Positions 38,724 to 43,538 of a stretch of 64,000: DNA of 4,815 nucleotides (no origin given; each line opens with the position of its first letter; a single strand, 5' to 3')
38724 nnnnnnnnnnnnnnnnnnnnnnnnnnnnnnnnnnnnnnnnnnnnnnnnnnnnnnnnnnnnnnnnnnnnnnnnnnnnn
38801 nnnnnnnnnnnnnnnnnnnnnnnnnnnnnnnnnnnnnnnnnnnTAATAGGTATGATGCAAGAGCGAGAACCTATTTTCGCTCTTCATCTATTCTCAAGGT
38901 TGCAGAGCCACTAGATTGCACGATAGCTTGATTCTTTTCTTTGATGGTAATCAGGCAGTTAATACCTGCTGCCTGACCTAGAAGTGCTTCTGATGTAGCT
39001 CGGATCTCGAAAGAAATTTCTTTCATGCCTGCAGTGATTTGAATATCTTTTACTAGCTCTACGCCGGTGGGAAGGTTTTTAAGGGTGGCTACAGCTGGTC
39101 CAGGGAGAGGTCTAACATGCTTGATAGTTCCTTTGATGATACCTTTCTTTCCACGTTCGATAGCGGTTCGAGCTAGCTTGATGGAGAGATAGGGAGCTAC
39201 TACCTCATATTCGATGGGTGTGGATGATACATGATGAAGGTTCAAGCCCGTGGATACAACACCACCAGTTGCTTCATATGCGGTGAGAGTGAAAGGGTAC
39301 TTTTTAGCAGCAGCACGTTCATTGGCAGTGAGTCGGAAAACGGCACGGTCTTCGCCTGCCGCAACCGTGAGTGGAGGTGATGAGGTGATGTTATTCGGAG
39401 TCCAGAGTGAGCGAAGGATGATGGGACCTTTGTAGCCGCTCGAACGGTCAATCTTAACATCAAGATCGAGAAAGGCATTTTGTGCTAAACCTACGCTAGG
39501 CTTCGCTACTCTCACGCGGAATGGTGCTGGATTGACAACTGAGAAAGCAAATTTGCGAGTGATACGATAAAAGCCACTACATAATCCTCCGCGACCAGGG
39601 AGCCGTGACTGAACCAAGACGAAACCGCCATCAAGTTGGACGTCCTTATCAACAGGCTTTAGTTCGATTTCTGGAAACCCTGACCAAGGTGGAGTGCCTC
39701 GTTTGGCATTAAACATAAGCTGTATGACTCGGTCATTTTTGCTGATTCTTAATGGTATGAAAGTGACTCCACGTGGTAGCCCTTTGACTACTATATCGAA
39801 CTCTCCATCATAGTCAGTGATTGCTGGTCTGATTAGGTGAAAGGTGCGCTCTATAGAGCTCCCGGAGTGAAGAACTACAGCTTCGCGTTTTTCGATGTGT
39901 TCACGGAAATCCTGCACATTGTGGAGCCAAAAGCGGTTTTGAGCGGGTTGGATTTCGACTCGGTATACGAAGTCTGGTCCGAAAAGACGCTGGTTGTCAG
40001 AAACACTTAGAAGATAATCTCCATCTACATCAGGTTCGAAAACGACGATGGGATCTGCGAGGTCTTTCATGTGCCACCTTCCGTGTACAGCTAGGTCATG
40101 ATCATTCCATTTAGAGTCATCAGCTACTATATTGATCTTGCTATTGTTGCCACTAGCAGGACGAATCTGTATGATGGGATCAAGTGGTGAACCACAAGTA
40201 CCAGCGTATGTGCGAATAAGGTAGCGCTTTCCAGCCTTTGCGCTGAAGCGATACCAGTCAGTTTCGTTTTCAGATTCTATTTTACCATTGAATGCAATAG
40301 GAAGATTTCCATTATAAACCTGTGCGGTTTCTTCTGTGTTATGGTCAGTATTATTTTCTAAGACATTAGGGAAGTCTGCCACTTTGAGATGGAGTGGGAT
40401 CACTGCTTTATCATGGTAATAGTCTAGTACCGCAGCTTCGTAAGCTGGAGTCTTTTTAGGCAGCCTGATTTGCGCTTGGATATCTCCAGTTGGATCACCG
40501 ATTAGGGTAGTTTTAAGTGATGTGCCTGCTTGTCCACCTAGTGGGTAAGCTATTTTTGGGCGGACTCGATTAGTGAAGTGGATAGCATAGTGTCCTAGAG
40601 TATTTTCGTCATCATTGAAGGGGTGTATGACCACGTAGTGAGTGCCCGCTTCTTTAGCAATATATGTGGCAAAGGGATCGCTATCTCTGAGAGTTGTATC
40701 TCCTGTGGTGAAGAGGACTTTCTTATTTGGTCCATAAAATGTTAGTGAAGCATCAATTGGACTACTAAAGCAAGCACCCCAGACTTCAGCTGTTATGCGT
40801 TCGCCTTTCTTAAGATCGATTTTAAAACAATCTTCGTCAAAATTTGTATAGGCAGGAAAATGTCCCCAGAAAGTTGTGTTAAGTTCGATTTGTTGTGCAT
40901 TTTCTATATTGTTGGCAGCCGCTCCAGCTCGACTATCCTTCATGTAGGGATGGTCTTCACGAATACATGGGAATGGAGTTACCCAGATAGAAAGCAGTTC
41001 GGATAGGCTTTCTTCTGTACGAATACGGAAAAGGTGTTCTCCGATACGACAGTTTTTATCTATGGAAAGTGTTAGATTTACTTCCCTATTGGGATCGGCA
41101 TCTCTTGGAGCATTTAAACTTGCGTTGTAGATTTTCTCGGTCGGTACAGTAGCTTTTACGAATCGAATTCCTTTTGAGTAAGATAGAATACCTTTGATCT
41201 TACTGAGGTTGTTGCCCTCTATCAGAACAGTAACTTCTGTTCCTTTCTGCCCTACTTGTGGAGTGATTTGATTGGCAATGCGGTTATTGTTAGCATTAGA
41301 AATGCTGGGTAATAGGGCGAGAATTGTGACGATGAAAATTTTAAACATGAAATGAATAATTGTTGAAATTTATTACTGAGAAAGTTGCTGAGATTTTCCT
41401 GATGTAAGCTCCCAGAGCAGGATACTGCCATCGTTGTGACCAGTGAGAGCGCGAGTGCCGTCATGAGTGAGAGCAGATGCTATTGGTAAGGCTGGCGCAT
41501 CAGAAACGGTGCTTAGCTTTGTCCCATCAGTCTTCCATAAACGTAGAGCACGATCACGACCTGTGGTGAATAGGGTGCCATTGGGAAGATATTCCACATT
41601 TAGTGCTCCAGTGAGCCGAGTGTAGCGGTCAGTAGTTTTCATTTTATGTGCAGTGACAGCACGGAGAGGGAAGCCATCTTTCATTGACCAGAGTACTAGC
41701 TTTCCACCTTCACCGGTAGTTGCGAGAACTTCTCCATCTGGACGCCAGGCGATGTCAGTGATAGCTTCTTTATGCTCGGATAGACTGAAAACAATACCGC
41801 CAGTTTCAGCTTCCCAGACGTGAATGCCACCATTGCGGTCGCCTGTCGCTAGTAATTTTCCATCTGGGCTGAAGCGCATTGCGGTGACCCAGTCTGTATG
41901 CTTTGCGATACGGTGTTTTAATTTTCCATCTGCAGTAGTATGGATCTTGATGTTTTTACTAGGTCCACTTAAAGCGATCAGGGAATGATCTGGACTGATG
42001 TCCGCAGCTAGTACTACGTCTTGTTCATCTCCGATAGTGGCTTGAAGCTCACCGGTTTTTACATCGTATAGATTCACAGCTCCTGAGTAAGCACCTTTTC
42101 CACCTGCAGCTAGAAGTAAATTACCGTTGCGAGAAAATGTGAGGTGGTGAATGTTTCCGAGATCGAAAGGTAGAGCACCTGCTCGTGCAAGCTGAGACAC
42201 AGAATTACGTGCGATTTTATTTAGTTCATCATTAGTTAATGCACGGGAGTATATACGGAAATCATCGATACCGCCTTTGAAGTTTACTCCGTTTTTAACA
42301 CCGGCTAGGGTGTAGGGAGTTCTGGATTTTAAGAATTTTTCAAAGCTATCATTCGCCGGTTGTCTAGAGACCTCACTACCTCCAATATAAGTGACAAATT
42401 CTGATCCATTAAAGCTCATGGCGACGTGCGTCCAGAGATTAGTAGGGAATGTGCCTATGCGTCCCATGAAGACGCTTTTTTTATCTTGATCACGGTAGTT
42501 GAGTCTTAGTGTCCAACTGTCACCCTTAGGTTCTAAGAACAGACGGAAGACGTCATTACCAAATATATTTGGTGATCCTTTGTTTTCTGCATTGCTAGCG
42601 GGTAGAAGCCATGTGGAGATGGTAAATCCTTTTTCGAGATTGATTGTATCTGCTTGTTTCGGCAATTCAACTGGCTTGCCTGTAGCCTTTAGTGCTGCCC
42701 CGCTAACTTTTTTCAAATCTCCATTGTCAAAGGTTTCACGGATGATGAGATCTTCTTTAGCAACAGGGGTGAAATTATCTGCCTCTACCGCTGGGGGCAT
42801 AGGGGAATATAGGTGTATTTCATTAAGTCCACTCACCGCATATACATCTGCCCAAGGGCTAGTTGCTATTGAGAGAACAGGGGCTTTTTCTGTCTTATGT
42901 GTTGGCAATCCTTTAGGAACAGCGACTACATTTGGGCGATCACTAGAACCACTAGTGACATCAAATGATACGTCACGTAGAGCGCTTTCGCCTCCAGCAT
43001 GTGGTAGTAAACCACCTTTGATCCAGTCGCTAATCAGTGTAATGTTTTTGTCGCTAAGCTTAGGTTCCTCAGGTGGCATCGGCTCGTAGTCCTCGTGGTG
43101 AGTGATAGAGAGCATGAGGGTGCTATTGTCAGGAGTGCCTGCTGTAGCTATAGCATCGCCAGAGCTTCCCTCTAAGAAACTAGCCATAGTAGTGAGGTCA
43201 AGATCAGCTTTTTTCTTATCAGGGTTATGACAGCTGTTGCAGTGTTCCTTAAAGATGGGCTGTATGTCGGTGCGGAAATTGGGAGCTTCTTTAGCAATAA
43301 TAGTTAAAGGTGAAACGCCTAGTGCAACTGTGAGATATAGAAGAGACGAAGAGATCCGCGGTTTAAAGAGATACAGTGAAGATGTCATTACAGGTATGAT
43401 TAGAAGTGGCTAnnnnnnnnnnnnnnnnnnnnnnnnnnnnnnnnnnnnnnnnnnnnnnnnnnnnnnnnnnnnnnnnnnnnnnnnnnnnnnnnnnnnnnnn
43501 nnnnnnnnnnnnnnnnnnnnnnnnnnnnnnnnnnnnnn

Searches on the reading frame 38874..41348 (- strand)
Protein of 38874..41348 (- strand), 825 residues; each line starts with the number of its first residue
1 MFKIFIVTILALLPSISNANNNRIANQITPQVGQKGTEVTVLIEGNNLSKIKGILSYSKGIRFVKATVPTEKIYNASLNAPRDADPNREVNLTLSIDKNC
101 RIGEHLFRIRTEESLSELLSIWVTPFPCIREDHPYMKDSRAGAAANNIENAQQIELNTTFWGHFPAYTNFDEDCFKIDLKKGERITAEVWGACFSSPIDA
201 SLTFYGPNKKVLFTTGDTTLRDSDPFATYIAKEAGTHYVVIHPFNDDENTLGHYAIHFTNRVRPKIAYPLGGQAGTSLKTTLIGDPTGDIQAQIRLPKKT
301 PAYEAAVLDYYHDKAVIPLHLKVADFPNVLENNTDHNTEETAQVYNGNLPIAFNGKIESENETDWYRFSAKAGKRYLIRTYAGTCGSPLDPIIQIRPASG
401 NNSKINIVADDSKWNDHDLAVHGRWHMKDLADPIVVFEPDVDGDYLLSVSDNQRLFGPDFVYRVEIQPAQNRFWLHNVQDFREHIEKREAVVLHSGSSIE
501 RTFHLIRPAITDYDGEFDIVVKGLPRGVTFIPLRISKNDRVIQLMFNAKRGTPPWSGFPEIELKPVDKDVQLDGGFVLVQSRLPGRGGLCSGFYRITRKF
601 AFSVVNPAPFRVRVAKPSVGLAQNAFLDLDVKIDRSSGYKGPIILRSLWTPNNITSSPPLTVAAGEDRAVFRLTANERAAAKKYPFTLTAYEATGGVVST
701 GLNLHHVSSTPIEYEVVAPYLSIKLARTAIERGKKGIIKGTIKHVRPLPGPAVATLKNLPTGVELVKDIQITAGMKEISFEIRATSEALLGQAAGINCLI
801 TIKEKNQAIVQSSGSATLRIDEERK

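Call 58: search_protein_families(library=pfam, proteins=[window:38874-41348:-], max_evalue=0.00001)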
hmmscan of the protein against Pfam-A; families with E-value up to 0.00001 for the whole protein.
window:38874-41348:- (825 aa): 1 family
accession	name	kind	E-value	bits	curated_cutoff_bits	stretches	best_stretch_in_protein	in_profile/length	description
PF04151.21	PPC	-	3.2e-07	31.6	25.9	0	363-450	2-69/70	Bacterial pre-peptidase C-terminal domain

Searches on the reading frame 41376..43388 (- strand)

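Call 58: search_protein_families(library=pfam, proteins=[window:41376-43388:-], max_evalue=0.00001)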
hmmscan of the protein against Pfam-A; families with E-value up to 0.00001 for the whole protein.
window:41376-43388:- (671 aa): 29 families (the best 25 are shown)
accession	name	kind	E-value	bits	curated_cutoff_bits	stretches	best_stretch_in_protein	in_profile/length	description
PF25173.1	Beta-prop_WDR3_1st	-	6.1e-36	124.3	154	2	437-619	10-183/184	WDR3 first beta-propeller domain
PF25174.1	Beta-prop_THOC3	-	1e-30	107.2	305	2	414-582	92-255/272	THOC3 beta-propeller domain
PF00400.38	WD40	-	2.2e-27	94.7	27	1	489-525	2-38/39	WD domain, G-beta repeat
PF23414.1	Beta-prop_EML_2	-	1.1e-22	81.1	90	1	435-581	19-165/266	Echinoderm microtubule-associated protein second beta-propeller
PF24814.1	WD40_Prp19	-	8.4e-21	74.7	320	1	413-582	9-177/281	Prp19 WD40 domain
PF24807.1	WD40_CDC20-Fz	-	1.2e-19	71.2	200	1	411-659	52-292/292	CDC20/Fizzy WD40 domain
PF24817.1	WD40_WDHD1_1st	-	2.4e-19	70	109.9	1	416-665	11-255/291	WDHD1 first WD40 domain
PF13385.13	Laminin_G_3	-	2.8e-19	70.2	27.6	1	239-389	6-150/151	Concanavalin A-like lectin/glucanases superfamily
PF25171.1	Beta-prop_WDR36-Utp21_1st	-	2.5e-18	66.9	80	2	480-621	132-266/266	WDR36/Utp21 first beta-propeller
PF25175.1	Beta-prop_WDR5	-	2.9e-18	66.6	250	1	490-666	2-170/296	WDR5 beta-propeller domain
PF23409.1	Beta-prop_EML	-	4.2e-18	66.2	88.2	1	412-569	65-227/267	Echinoderm microtubule-associated protein first beta-propeller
PF12894.13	ANAPC4_WD40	-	7.8e-17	61.7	22.9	1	465-541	4-81/91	Anaphase-promoting complex subunit 4 WD40 domain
PF25172.1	Beta-prop_WDR3_2nd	-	2.2e-16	60.4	140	1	459-569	178-288/293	WDR3 second beta-propeller domain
PF24796.1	WDR55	-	3.7e-16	59.5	200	1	432-570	25-167/296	WDR55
PF07635.16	PSCyt1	-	1.1e-13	52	22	1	50-108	1-59/59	Planctomycete cytochrome C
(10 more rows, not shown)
